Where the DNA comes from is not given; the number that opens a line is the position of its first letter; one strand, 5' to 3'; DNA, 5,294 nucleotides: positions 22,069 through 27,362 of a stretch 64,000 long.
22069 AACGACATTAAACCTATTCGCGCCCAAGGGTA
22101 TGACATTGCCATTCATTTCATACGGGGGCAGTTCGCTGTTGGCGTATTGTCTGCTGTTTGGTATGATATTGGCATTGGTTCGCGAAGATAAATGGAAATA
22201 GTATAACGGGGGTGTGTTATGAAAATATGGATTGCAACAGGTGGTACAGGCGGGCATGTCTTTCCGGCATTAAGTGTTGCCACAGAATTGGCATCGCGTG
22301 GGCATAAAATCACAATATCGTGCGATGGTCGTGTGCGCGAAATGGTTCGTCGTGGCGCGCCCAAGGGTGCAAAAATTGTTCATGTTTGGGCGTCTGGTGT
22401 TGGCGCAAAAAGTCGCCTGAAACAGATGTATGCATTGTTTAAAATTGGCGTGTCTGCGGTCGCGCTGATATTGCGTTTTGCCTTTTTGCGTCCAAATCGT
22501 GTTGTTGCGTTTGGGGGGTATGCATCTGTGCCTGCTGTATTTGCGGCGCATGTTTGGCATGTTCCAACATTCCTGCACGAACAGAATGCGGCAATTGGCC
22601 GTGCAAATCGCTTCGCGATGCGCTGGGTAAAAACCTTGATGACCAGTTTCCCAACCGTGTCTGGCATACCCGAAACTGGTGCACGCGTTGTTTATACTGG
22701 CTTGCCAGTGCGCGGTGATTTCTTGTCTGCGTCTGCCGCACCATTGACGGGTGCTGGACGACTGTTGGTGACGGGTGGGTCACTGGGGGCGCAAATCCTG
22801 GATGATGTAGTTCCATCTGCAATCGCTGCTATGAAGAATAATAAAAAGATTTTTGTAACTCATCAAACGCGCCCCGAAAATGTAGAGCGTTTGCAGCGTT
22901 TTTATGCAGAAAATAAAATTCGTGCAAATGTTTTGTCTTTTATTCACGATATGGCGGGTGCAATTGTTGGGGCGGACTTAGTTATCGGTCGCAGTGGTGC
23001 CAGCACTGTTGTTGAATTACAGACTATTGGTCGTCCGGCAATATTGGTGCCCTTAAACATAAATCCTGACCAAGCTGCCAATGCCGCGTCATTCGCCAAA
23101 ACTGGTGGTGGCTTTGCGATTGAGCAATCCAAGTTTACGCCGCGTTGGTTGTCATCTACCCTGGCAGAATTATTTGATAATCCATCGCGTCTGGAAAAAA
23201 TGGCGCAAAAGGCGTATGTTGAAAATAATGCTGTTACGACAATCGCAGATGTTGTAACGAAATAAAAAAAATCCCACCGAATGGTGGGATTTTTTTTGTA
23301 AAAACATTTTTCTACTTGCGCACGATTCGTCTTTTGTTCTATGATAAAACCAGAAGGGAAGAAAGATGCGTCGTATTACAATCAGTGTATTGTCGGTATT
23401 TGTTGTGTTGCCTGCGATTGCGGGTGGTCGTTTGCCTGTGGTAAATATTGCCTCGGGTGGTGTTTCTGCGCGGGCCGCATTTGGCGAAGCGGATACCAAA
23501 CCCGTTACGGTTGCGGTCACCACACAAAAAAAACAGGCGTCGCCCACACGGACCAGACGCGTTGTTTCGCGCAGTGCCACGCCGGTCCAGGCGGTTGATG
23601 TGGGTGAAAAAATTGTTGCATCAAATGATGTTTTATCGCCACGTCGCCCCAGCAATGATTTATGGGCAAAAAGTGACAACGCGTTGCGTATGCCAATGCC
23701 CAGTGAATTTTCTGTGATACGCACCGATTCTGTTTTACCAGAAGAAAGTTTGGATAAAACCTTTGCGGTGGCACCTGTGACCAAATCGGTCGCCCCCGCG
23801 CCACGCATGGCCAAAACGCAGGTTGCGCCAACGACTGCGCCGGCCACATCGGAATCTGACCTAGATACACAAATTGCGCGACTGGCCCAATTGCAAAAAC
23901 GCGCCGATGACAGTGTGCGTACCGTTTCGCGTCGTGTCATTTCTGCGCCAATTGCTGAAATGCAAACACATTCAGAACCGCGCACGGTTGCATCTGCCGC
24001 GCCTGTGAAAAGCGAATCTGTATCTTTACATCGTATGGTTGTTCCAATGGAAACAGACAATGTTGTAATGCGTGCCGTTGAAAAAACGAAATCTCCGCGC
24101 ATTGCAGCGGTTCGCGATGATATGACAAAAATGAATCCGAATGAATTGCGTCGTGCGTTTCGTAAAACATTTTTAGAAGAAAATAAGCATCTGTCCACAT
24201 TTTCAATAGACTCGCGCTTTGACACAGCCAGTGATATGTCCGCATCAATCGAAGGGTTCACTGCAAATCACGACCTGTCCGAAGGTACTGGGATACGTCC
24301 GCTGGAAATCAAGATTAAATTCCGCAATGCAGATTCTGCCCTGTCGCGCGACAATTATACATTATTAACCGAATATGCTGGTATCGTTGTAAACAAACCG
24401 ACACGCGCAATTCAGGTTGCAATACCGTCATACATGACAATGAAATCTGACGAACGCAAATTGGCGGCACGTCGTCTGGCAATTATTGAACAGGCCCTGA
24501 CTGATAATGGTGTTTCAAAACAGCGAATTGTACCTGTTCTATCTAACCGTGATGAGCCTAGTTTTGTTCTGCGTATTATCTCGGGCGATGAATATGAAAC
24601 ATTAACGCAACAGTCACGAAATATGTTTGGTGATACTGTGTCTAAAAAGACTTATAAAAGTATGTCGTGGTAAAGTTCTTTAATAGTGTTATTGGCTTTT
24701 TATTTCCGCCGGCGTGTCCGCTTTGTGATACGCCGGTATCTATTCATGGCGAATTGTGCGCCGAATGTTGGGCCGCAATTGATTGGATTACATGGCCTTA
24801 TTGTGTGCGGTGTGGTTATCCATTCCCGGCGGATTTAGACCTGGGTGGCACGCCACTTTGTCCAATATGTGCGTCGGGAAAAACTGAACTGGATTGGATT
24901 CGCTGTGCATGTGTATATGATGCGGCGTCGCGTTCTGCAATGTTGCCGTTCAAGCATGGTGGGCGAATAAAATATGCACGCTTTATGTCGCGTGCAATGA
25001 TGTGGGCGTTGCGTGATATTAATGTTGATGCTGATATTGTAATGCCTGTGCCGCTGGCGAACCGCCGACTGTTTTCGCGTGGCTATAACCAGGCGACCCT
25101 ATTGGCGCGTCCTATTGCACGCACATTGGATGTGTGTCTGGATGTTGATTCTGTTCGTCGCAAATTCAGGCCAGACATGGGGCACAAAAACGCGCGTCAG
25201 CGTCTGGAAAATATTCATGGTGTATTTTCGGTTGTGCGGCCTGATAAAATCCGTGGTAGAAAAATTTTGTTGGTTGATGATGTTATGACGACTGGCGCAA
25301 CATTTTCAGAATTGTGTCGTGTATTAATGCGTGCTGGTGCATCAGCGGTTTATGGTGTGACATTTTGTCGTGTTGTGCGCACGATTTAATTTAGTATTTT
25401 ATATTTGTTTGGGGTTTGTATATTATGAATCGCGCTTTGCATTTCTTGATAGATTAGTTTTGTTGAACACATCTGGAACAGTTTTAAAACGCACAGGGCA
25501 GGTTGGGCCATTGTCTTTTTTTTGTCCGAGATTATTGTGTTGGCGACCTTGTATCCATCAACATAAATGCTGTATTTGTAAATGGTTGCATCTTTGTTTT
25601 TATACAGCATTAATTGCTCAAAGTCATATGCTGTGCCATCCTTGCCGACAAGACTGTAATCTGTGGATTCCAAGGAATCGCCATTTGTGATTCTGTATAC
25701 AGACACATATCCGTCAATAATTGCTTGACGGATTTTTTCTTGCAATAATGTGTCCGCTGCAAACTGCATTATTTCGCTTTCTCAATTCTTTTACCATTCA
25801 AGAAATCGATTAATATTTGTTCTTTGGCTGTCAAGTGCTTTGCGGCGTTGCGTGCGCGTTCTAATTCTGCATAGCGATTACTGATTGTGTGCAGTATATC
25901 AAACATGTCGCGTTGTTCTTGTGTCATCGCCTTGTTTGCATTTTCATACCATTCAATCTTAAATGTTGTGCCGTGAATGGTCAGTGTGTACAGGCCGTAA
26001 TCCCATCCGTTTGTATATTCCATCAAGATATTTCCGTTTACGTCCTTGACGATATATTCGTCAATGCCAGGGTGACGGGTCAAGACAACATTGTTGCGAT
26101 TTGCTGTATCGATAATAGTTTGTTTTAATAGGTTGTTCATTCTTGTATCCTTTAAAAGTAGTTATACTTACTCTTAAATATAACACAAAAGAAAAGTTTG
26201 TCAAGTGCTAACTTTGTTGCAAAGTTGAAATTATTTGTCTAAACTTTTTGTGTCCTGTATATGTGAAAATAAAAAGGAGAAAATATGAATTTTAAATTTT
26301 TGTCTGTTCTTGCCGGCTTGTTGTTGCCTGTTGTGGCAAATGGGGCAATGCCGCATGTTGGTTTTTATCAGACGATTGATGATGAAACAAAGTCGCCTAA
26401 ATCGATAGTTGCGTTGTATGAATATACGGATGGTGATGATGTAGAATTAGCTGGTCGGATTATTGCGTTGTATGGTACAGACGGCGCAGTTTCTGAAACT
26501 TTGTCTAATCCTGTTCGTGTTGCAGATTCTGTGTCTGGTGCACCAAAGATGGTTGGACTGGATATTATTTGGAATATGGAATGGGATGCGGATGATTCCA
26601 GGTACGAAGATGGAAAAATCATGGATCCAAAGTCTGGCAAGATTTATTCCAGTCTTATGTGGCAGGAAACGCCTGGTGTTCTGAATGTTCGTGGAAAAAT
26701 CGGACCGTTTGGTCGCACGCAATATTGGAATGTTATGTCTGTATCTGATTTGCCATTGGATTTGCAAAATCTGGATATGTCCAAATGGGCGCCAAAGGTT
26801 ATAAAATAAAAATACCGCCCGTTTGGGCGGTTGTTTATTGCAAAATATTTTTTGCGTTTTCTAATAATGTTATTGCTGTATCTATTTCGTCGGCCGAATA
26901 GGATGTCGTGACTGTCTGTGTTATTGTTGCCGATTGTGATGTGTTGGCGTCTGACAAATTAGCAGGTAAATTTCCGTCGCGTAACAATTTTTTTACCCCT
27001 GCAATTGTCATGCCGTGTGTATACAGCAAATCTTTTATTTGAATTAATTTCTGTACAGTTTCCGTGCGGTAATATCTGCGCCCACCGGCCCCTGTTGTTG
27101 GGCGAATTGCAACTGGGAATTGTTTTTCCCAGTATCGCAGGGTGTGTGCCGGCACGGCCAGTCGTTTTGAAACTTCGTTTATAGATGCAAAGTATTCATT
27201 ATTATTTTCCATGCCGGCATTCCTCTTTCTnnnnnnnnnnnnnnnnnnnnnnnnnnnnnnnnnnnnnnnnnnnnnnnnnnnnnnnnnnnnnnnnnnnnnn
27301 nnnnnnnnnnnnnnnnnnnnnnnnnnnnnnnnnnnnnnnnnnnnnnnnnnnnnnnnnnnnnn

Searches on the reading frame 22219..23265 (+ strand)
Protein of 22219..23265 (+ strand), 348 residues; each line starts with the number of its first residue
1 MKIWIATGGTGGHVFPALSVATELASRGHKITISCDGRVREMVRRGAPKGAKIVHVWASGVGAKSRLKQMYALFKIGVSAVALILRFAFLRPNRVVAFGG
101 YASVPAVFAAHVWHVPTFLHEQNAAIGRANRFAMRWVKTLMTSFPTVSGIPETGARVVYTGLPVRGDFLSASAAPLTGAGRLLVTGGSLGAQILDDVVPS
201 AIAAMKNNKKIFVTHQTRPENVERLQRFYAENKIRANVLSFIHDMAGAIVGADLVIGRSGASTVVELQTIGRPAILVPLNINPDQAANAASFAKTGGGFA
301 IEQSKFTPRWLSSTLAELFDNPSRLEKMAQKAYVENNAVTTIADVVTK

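Call 8: search_protein_families(library=pfam, proteins=[window:22219-23265:+], max_evalue=0.01)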
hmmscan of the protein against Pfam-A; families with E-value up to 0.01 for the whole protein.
window:22219-23265:+ (348 aa): 4 families
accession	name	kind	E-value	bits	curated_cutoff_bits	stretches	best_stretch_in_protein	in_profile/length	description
PF04101.22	Glyco_tran_28_C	-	1.7e-36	126.2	22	1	182-338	2-158/166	Glycosyltransferase family 28 C-terminal domain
PF03033.26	Glyco_transf_28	-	8.2e-25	87.9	26.2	1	3-140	1-137/139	Glycosyltransferase family 28 N-terminal domain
PF13579.12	Glyco_trans_4_4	-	0.00023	22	29.7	1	17-137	7-117/158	Glycosyl transferase 4-like domain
PF06722.18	EryCIII-like_C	-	0.0029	18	31.7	1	249-346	45-139/145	Erythromycin biosynthesis protein CIII-like, C-terminal domain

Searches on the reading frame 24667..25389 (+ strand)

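Call 8: search_protein_families(library=pfam, proteins=[window:24667-25389:+], max_evalue=0.01)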
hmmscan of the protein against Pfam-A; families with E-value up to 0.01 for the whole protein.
window:24667-25389:+ (240 aa): 3 families
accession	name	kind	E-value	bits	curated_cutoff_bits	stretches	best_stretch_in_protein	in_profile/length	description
PF18912.6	DZR_2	-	2.4e-13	50.1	27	1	9-68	2-55/56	Double zinc ribbon domain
PF00156.33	Pribosyltran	-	7.9e-09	35.5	26.3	1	144-234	41-124/158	Phosphoribosyl transferase domain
PF14681.12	UPRTase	-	0.0058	16.6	27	1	192-226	115-149/206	Uracil phosphoribosyltransferase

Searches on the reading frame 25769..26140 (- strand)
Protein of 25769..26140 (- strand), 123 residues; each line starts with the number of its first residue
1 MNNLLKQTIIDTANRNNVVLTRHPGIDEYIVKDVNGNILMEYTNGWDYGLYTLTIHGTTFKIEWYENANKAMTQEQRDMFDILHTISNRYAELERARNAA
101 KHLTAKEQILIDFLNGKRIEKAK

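Call 8: search_protein_families(library=pfam, proteins=[window:25769-26140:-], max_evalue=0.01)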
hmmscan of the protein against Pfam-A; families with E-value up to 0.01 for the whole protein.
window:25769-26140:- (123 aa): 1 family
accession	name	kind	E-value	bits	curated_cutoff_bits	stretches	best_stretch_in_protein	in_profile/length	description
PF01894.22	UPF0047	-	0.0071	16.9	27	1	44-105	13-75/117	Uncharacterised protein family UPF0047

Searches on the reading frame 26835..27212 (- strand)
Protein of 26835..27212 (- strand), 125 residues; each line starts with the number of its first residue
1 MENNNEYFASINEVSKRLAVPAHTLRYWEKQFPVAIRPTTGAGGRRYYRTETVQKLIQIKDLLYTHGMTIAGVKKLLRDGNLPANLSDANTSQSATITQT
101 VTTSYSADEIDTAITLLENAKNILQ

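Call 8: search_protein_families(library=pfam, proteins=[window:26835-27212:-], max_evalue=0.01)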
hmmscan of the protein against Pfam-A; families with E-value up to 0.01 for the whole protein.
window:26835-27212:- (125 aa): 2 families
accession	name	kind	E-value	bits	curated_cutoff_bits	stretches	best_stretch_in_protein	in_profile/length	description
PF13411.12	MerR_1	-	4.7e-20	71.9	21.6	1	10-78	2-67/69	MerR HTH family regulatory protein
PF00376.29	MerR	-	8e-09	35.6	28.2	1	10-48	1-38/38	MerR family regulatory protein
